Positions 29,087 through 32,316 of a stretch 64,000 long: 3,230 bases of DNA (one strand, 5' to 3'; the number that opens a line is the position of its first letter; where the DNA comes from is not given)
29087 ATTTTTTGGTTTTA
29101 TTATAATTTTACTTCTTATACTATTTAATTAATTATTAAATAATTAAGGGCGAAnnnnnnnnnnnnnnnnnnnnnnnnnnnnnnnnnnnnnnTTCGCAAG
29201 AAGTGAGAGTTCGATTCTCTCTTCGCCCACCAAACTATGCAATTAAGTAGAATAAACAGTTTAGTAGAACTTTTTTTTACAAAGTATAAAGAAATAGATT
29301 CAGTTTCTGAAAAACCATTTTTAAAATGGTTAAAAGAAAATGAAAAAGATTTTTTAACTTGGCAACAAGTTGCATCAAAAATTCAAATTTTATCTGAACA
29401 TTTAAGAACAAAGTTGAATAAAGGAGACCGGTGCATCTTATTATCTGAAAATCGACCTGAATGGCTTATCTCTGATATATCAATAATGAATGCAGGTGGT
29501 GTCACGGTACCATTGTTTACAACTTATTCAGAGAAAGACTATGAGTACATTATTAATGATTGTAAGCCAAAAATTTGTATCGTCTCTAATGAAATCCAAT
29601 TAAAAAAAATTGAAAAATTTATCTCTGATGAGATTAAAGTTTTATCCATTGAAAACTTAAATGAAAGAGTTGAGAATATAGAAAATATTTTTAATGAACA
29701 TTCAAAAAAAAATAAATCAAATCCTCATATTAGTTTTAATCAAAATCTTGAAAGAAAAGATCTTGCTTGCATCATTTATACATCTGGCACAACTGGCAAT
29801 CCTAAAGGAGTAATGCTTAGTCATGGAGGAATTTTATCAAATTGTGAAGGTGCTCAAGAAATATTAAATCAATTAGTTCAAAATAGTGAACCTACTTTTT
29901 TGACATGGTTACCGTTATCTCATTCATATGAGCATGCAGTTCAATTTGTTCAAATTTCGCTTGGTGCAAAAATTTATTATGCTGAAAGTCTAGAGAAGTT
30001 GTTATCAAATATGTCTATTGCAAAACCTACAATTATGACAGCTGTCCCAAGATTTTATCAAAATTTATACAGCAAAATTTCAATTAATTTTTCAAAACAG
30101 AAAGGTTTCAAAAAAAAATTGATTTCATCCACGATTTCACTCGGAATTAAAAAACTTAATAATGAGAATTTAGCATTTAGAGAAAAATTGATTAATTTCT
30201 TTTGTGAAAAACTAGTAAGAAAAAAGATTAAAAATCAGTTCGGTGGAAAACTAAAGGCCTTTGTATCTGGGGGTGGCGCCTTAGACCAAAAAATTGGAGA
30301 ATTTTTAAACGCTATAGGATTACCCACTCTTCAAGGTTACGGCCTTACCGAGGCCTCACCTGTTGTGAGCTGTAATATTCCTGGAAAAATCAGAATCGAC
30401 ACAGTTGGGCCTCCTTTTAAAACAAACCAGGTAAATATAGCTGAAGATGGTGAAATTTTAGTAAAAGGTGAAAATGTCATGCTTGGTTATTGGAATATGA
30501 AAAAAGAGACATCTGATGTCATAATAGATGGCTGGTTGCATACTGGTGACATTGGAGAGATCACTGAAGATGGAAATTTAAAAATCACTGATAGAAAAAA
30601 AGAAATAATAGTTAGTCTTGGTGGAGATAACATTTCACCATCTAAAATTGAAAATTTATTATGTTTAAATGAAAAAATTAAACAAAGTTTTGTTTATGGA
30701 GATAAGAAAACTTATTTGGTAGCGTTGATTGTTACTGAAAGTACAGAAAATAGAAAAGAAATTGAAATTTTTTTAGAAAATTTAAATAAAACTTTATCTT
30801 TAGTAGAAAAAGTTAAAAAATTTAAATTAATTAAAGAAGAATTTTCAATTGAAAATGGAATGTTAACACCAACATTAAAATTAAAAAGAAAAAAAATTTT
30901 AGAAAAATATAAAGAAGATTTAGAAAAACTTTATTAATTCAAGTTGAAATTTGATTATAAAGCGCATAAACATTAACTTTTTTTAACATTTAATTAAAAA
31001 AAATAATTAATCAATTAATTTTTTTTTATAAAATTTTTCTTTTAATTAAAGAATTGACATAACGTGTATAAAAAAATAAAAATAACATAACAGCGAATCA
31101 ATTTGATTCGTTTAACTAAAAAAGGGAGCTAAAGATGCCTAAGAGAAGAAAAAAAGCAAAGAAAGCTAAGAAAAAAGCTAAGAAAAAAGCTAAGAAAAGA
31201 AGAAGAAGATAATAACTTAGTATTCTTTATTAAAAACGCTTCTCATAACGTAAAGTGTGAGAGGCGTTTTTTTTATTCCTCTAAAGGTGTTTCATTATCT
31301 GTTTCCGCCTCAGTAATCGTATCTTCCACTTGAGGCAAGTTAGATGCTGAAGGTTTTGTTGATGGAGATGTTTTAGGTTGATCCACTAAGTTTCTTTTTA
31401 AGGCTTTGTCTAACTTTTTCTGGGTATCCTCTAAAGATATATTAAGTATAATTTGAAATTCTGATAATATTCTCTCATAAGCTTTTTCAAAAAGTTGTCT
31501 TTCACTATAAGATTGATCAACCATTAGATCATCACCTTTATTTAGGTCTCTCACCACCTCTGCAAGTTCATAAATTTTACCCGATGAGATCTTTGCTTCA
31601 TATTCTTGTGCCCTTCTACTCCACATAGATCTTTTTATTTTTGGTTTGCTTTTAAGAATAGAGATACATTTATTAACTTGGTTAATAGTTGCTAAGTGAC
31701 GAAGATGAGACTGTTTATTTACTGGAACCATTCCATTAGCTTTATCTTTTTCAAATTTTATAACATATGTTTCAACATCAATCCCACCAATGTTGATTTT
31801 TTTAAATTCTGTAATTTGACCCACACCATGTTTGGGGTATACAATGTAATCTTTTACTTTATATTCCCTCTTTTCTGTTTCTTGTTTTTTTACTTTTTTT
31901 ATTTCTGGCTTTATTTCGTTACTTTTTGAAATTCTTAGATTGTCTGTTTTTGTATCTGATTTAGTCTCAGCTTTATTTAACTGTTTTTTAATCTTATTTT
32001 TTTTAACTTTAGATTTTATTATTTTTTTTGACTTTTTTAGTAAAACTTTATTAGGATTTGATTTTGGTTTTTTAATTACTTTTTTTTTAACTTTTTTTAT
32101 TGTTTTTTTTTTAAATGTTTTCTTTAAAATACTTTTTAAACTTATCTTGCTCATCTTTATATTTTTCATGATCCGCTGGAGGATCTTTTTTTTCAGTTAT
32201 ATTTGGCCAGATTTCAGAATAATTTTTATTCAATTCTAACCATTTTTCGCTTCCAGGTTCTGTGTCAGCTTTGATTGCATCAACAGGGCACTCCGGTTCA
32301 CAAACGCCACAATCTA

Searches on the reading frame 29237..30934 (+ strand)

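Call 52: search_protein_families(library=pfam, proteins=[window:29237-30934:+], max_evalue=0.00001)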
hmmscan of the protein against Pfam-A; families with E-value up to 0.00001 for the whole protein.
window:29237-30934:+ (566 aa): 2 families
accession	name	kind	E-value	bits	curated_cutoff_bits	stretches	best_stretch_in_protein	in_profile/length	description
PF00501.34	AMP-binding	-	5.8e-70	236.5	29.9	1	25-419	10-384/384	AMP-binding enzyme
PF23562.2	AMP-binding_C_3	-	1.9e-06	28.7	20.8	1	456-566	2-120/124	AMP-binding enzyme C-terminal domain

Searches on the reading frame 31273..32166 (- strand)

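Call 52: search_protein_families(library=pfam, proteins=[window:31273-32166:-], max_evalue=0.00001)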
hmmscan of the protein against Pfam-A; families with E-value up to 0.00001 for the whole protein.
window:31273-32166:- (297 aa): 2 families
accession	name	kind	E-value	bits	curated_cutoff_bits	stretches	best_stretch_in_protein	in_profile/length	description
PF21095.3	CarD_C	-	1.8e-19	70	23.1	1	167-253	2-87/87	CarD, C-terminal domain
PF02559.22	CarD_TRCF_RID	-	1.4e-12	47.9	23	1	102-157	1-55/57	CarD-like/TRCF RID domain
